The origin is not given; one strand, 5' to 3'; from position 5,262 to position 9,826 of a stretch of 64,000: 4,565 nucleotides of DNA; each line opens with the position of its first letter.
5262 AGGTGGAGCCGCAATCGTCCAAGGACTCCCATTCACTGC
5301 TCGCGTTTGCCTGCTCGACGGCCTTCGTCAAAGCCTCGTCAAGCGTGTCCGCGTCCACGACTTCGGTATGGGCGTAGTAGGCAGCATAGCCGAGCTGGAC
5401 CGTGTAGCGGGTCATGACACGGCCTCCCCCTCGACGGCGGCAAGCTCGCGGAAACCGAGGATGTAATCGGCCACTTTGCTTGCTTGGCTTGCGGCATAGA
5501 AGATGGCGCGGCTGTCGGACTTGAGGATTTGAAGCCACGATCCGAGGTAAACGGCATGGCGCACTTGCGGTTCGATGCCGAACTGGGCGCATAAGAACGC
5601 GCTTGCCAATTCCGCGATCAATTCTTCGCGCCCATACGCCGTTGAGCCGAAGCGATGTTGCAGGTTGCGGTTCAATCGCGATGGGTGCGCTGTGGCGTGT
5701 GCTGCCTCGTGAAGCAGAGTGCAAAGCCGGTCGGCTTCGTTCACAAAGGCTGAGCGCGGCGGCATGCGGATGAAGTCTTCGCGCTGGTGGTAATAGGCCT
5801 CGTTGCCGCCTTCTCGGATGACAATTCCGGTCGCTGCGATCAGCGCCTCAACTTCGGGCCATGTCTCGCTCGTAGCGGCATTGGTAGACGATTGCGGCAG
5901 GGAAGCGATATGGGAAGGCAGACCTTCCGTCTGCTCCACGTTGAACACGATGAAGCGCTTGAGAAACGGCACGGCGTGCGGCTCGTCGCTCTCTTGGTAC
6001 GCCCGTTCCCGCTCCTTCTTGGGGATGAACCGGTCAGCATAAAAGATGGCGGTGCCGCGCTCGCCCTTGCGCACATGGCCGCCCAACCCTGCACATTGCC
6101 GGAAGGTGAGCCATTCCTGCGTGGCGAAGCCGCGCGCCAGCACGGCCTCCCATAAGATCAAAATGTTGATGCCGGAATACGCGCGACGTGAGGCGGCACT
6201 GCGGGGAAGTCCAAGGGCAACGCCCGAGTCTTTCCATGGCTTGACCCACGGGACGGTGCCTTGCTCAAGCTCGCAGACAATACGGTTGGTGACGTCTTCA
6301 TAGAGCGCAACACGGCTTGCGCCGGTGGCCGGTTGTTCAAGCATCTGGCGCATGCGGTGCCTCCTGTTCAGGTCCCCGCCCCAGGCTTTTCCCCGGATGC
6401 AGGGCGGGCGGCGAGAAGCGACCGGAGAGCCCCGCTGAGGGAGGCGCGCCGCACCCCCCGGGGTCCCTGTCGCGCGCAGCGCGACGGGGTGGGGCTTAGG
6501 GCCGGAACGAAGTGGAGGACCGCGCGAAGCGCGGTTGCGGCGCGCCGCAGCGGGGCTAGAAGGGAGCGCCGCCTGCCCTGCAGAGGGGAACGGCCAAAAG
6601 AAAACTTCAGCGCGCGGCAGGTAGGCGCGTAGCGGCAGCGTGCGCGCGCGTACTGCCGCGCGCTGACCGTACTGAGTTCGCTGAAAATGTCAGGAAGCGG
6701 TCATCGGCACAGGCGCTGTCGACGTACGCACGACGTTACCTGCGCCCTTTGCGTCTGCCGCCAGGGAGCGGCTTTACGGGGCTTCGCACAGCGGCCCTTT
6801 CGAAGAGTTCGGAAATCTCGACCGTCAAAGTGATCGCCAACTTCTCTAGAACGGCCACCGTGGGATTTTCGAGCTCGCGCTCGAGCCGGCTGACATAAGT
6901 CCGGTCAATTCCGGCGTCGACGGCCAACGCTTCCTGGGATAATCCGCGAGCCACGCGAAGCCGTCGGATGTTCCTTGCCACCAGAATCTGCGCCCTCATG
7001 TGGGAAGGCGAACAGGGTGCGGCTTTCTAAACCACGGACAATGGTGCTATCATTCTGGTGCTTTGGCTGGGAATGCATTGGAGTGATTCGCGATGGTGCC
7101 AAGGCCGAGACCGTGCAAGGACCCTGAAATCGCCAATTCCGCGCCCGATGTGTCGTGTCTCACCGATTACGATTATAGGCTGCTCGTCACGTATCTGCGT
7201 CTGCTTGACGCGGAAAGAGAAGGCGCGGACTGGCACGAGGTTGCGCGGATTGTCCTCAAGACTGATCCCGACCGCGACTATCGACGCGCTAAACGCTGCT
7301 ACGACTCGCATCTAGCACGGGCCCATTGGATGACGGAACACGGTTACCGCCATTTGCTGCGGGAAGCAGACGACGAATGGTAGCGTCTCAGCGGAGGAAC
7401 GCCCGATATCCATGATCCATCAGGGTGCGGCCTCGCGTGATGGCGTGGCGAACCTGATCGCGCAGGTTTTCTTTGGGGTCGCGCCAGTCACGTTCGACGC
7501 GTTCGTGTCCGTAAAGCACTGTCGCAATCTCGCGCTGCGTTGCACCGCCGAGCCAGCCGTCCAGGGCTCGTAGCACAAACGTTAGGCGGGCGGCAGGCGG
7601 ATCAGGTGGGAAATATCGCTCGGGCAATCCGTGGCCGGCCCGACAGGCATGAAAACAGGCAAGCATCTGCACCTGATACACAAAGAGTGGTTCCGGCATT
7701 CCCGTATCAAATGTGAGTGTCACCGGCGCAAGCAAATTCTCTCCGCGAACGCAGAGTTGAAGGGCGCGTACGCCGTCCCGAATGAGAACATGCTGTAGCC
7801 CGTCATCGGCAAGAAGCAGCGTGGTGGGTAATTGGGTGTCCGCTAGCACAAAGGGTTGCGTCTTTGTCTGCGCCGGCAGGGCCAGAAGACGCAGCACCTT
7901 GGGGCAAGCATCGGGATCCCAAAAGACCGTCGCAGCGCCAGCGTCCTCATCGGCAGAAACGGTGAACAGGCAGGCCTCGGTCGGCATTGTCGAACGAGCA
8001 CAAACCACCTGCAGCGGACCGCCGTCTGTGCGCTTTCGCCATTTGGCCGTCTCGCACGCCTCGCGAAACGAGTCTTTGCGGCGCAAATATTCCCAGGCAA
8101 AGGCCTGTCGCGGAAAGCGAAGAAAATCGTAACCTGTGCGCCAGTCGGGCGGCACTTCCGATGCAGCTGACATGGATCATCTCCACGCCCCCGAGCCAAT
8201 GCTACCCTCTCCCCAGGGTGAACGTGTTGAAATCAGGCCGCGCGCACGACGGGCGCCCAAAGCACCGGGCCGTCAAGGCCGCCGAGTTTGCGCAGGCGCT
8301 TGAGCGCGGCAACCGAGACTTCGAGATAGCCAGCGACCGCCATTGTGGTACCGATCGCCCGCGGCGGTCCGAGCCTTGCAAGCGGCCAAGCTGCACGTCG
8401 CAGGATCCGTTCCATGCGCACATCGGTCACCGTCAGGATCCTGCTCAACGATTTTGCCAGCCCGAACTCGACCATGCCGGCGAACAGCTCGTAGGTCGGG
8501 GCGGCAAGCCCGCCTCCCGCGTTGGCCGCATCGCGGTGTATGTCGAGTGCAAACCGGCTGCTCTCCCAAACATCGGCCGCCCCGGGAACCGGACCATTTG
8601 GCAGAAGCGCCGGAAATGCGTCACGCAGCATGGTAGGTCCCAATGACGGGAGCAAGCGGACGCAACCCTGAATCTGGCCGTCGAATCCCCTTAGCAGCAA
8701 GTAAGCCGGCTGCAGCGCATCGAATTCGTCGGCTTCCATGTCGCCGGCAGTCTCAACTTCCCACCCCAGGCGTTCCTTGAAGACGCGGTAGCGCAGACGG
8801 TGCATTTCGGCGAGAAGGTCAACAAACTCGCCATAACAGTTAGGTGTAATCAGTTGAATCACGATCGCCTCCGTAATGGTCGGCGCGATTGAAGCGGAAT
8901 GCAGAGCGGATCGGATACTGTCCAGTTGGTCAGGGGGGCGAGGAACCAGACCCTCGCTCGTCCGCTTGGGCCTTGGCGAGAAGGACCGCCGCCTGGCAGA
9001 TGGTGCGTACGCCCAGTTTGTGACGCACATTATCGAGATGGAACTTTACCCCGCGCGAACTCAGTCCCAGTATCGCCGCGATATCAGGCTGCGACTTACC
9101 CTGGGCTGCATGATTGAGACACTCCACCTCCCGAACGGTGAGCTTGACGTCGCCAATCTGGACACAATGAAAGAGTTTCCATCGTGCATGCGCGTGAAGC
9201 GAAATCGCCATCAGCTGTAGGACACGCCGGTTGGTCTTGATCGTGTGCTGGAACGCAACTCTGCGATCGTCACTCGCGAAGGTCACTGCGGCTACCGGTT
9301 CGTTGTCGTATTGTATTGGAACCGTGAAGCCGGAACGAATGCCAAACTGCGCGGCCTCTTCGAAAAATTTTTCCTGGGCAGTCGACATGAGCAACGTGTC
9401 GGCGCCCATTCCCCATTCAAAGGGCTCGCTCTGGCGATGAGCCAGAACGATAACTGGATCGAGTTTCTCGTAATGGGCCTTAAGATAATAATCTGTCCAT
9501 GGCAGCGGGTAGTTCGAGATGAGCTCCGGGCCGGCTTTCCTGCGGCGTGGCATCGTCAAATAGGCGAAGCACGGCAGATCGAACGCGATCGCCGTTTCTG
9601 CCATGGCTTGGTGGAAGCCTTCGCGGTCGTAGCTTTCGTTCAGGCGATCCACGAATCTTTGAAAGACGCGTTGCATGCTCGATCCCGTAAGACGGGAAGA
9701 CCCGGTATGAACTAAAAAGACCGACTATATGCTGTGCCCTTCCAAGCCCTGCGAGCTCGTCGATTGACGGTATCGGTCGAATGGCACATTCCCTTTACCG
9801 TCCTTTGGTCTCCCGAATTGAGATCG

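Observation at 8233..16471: Proline-catabolic operon reads straight into traR: a possible opine-like, nutrient-gated switch for ICE conjugation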

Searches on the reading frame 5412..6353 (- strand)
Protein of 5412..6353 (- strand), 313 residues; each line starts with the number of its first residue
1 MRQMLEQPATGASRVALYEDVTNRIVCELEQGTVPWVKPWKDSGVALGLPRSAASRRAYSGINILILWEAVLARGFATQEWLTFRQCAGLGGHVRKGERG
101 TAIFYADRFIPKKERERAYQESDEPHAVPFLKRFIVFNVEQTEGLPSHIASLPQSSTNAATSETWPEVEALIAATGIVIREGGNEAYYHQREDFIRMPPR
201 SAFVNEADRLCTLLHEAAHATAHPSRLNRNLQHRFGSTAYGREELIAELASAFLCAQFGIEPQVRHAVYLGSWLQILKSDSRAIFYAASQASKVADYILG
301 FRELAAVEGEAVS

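Call 3: search_protein_families(library=pfam, proteins=[window:5412-6353:-])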
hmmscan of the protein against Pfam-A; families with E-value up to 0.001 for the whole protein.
window:5412-6353:- (313 aa): 2 families
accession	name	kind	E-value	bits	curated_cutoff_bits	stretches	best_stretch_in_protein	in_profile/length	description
PF18818.7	MPTase-PolyVal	-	3.1e-47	160.2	27.5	1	167-290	2-126/126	Zincin-like metallopeptidase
PF08401.16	ArdcN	-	7.3e-38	130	22.6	1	17-137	3-123/123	N-terminal domain of anti-restriction factor ArdC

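Call 4: search_protein_families(library=ncbifam, proteins=[window:5412-6353:-])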
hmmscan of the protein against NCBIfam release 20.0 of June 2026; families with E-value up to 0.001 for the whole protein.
window:5412-6353:- (313 aa): 0 families

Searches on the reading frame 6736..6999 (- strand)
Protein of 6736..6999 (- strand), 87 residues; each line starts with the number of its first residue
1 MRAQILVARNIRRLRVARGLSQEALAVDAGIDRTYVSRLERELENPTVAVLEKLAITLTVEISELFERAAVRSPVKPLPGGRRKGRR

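Call 85: search_protein_families(library=pfam, proteins=[window:6736-6999:-], max_evalue=0.01)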
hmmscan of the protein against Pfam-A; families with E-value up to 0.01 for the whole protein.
window:6736-6999:- (87 aa): 5 families
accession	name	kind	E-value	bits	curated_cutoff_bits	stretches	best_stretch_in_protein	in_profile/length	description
PF01381.28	HTH_3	-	4e-14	52.8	23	1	11-65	1-55/55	Helix-turn-helix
PF13560.12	HTH_31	-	8.7e-11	42.4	27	1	8-57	3-53/64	Helix-turn-helix domain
PF13443.12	HTH_26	-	4.3e-08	33.7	22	1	10-68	1-60/63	Cro/C1-type HTH DNA-binding domain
PF12844.13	HTH_19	-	4.8e-07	30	30.2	1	9-69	2-62/64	Helix-turn-helix domain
PF13744.12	HTH_37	-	0.0054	16.9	27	1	4-42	16-54/80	Helix-turn-helix domain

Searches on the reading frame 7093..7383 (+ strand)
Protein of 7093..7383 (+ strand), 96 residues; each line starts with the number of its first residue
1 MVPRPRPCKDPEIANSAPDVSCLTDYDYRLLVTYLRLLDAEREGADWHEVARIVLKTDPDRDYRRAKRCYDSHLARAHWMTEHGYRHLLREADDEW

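Call 85: search_protein_families(library=pfam, proteins=[window:7093-7383:+], max_evalue=0.01)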
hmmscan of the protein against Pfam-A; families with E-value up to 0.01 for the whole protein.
window:7093-7383:+ (96 aa): 1 family
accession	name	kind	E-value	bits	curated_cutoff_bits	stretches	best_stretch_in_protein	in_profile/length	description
PF10074.15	RovC_DNA-bd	-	3.3e-09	37.7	26.4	1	16-90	27-107/107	T6SS, Transcription factor, DNA binding domain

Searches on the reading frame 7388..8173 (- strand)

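Call 3: search_protein_families(library=pfam, proteins=[window:7388-8173:-])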
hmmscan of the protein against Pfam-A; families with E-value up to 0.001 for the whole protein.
window:7388-8173:- (261 aa): 2 families
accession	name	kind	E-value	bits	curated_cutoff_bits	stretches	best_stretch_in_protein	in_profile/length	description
PF10074.15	RovC_DNA-bd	-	6.5e-19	69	26.4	1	181-261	28-107/107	T6SS, Transcription factor, DNA binding domain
PF20109.4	Trans_reg_dom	-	0.00017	22.3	23.8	1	17-50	11-44/60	Proteobacterial transcriptional regulator-like domain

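Call 4: search_protein_families(library=ncbifam, proteins=[window:7388-8173:-])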
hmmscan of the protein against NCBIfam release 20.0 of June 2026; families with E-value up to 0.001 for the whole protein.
window:7388-8173:- (261 aa): 0 families

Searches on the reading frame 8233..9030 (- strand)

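Call 3: search_protein_families(library=pfam, proteins=[window:8233-9030:-])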
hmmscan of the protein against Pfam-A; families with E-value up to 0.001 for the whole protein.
window:8233-9030:- (265 aa): 2 families
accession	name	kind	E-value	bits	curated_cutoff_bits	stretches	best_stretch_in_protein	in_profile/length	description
PF00765.23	Autoind_synth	-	2.1e-44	151.7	24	1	73-245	10-182/183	Autoinducer synthase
PF13444.12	Acetyltransf_5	-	7.2e-05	23.9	22.4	1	79-129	1-52/102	Acetyltransferase (GNAT) domain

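Call 4: search_protein_families(library=ncbifam, proteins=[window:8233-9030:-])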
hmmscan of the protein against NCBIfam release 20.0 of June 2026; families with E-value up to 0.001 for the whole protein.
window:8233-9030:- (265 aa): 3 families
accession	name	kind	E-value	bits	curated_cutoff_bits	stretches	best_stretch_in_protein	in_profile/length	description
NF010408.0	PRK13834.1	subfamily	1.1e-59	201.5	292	1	62-247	7-192/207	acyl-homoserine-lactone synthase TraI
NF052393.1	AHserLSynTraI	equivalog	2e-59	200.4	250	1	58-247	3-192/212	acyl-homoserine-lactone synthase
TIGR03694.1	exosort_acyl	subfamily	2.2e-09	37.1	111.95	1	71-129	17-77/241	PEP-CTERM/exosortase system-associated acyltransferase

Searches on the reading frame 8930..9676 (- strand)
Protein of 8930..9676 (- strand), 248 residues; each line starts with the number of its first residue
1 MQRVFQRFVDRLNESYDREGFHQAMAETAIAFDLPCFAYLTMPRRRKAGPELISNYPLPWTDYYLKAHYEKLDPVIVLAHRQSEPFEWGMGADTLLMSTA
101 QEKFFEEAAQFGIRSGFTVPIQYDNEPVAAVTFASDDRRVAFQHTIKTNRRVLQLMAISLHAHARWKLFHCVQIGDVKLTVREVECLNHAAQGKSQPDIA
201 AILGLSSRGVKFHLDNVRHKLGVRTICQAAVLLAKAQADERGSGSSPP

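Call 3: search_protein_families(library=pfam, proteins=[window:8930-9676:-])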
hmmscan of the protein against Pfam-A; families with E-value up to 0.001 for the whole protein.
window:8930-9676:- (248 aa): 3 families
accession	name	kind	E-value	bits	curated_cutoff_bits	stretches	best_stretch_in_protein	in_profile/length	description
PF03472.21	Autoind_bind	-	1.5e-26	93.1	23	1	18-163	2-148/149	Autoinducer binding domain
PF00196.25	GerE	-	1.4e-14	53.9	23.5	1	178-232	2-56/57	Bacterial regulatory proteins, luxR family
PF08281.18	Sigma70_r4_2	-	0.00078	19.5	25.7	0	189-215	21-48/54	Sigma-70, region 4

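Call 4: search_protein_families(library=ncbifam, proteins=[window:8930-9676:-])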
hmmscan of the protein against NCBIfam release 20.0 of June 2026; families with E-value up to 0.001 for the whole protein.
window:8930-9676:- (248 aa): 14 families
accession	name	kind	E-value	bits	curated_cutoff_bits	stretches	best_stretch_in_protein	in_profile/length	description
NF010444.1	PRK13870.1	equivalog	4e-28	98.5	250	1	1-232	1-227/234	autoinducer-binding transcriptional regulator TraR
NF007561.1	PRK10188.1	equivalog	5.2e-17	62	350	1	52-231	59-232/240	quorum-sensing transcriptional regulator SdiA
TIGR03541.1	reg_near_HchA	equivalog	2.3e-14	53.5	215.6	1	83-230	85-223/232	PA1136 family autoinducer-binding transcriptional regulator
TIGR03020.2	EpsA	equivalog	2.1e-10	40.7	170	1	178-230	190-242/247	XrtB/PEP-CTERM-associated transcriptional regulator EpsA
NF007708.0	PRK10403.1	equivalog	8e-08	32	343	1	179-236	154-211/215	nitrate/nitrite response regulator protein NarP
NF007505.1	PRK10100.1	equivalog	2.5e-07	30.6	250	1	168-231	134-197/204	biofilm master transcriptional regulator CsgD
NF052445.1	RespRegMctR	equivalog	3.1e-07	30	300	1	177-227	143-193/205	two-component system response regulator MctR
NF047785.1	respo_reg_MadR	equivalog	7.4e-07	28.7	300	1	176-230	146-200/209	MadR family response regulator transcription factor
NF047402.1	TransRegVisN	equivalog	8.2e-07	28.5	250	1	175-229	182-236/246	transcriptional regulator VisN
NF007935.0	PRK10651.1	equivalog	1.4e-05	24.3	250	1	174-236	151-213/216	two-component system response regulator NarL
NF041830.1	RR_TF_ErdR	exception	0.00028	20.7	390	1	175-235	147-207/213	response regulator transcription factor ErdR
NF007685.0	PRK10360.1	equivalog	0.00048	20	258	1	178-225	137-184/196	response regulator transcription factor UhpA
NF007403.0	PRK09935.1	equivalog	0.00059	19.5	271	0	176-228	147-199/210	fimbria biosynthesis transcriptional regulator FimZ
NF047403.1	TransRegVisR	equivalog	0.00082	18.9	300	0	114-228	100-208/220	transcriptional regulator VisR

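Call 24: find_encoding_contigs(protein=window:8930-9676:-, flank=10000, max_places=10)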
Protein window:8930-9676:- (248 aa): 2 contigs read that carry it; 2 places shown.
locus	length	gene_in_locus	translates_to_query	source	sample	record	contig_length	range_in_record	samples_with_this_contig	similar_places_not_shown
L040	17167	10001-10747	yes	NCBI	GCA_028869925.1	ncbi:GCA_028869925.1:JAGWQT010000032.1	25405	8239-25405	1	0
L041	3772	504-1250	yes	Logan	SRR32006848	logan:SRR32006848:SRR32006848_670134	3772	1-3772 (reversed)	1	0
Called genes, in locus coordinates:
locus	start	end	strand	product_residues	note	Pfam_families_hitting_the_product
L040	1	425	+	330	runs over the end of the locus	PF02423:OCD_Mu_crystall, PF01488:Shikimate_DH (weak)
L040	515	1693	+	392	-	PF09587:PGA_cap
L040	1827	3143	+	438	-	PF11902:DUF3422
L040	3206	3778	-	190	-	PF01047:MarR (weak), PF13404:HTH_AsnC-type, PF13412:HTH_24, PF01037:AsnC_trans_reg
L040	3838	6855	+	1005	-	PF14850:Pro_dh-DNA_bdg, PF01619:Pro_dh, PF00171:Aldedh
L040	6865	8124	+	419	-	PF02812:ELFV_dehydrog_N, PF00208:ELFV_dehydrog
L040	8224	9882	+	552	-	PF01293:PEPCK_ATP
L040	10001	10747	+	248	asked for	PF03472:Autoind_bind, PF00196:GerE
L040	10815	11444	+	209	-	PF00765:Autoind_synth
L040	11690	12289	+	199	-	PF10074:RovC_DNA-bd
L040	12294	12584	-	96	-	PF10074:RovC_DNA-bd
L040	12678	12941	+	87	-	PF13560:HTH_31, PF12844:HTH_19 (weak), PF01381:HTH_3, PF13443:HTH_26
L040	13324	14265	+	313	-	PF08401:ArdcN, PF18818:MPTase-PolyVal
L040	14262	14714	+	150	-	-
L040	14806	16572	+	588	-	PF02195:ParB_N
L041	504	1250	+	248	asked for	PF03472:Autoind_bind, PF00196:GerE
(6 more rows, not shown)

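Call 36: find_homologous_proteins(query=window:8930-9676:-, max_evalue=1e-40)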
Query window:8930-9676:- (248 aa): 826 proteins with E <= 1e-40 among 1324 candidates; the best 120 are listed.
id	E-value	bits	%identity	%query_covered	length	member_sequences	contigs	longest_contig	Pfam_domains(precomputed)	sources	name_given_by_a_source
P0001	8.8e-165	564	100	100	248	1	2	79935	PF00196.26,PF03472.22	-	-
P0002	2.1e-103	363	66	100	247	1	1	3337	PF00196.26,PF03472.22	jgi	jgi:LuxR family transcriptional activator of conjugal transfer of Ti plasmids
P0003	2.0e-102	360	67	99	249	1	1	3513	PF00196.26,PF03472.22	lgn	-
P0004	1.6e-87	311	60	98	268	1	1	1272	PF00196.26,PF03472.22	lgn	-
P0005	1.7e-86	308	63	95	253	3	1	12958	PF00196.26,PF03472.22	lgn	-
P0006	2.3e-86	307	61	94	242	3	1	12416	PF00196.26,PF03472.22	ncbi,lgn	-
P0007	7.6e-86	306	62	96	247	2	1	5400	PF00196.26,PF03472.22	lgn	-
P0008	9.3e-86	305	58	98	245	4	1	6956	PF00196.26,PF03472.22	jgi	jgi:LuxR family transcriptional activator of conjugal transfer of Ti plasmids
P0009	1.0e-84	302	60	95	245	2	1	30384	PF00196.26,PF03472.22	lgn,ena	-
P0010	1.1e-84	302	61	96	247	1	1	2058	PF00196.26,PF03472.22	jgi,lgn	jgi:DNA-binding CsgD family transcriptional regulator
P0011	1.5e-84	301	61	96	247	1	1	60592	PF00196.26,PF03472.22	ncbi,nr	ncbi:MAG: LuxR family transcriptional regulator [Alphaproteobacteria bacterium]|nr:LuxR family trans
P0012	4.9e-84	300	61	95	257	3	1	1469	PF00196.26,PF03472.22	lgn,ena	-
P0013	9.3e-84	299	60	95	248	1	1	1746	PF00196.26,PF03472.22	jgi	jgi:DNA-binding CsgD family transcriptional regulator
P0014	2.0e-83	298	58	97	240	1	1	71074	PF00196.26,PF03472.22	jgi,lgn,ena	-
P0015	2.0e-83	298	59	98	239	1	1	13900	PF00196.26,PF03472.22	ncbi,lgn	-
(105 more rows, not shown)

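Call 37: find_encoding_contigs(protein=P0002, flank=5000, max_places=3)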
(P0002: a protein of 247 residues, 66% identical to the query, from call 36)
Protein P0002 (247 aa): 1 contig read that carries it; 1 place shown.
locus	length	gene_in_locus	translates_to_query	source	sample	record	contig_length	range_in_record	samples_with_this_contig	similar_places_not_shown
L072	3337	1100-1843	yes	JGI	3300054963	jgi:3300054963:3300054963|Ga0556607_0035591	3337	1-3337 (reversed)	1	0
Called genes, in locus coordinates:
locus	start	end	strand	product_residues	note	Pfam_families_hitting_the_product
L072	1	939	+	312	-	?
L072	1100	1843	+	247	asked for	PF03472:Autoind_bind, PF00196:GerE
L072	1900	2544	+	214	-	PF00765:Autoind_synth, PF13444:Acetyltransf_5 (faint)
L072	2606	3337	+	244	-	?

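Call 38: find_encoding_contigs(protein=P0003, flank=5000, max_places=3)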
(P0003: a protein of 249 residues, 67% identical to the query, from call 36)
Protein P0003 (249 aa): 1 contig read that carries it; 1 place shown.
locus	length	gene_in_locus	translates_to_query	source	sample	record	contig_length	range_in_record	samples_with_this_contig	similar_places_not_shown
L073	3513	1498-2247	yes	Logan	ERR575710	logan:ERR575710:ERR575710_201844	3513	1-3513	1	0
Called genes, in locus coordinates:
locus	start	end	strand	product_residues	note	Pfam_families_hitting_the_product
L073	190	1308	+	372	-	PF00144:Beta-lactamase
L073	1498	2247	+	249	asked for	PF03472:Autoind_bind, PF00196:GerE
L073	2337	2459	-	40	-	-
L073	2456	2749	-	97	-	-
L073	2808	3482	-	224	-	PF00440:TetR_N, PF21993:TetR_C_13_2 (weak)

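Call 39: find_encoding_contigs(protein=P0005, flank=8000, max_places=3)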
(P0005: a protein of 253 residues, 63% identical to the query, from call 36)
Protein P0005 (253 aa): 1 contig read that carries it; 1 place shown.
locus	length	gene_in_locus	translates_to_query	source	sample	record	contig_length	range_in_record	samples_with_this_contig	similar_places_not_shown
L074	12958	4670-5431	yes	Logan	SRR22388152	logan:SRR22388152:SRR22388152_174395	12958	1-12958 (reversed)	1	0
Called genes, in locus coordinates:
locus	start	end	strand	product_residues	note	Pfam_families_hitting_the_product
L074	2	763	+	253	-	?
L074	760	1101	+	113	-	PF00355:Rieske, PF13806:Rieske_2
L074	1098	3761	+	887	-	PF04879:Molybdop_Fe4S4, PF00384:Molybdopterin, PF01568:Molydop_binding, PF04324:Fer2_BFD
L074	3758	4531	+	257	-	PF00590:TP_methylase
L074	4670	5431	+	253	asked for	PF03472:Autoind_bind, PF00196:GerE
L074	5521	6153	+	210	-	PF00765:Autoind_synth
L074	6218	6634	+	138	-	PF03524:CagX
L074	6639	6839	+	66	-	-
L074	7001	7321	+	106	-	PF03743:TrbI (weak)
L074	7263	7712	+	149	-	PF03743:TrbI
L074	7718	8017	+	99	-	PF10038:DUF2274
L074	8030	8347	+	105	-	PF05284:DUF736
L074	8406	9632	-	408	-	PF13173:AAA_14, PF13635:DUF4143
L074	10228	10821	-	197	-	PF08808:RES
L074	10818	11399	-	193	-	PF12728:HTH_17 (weak)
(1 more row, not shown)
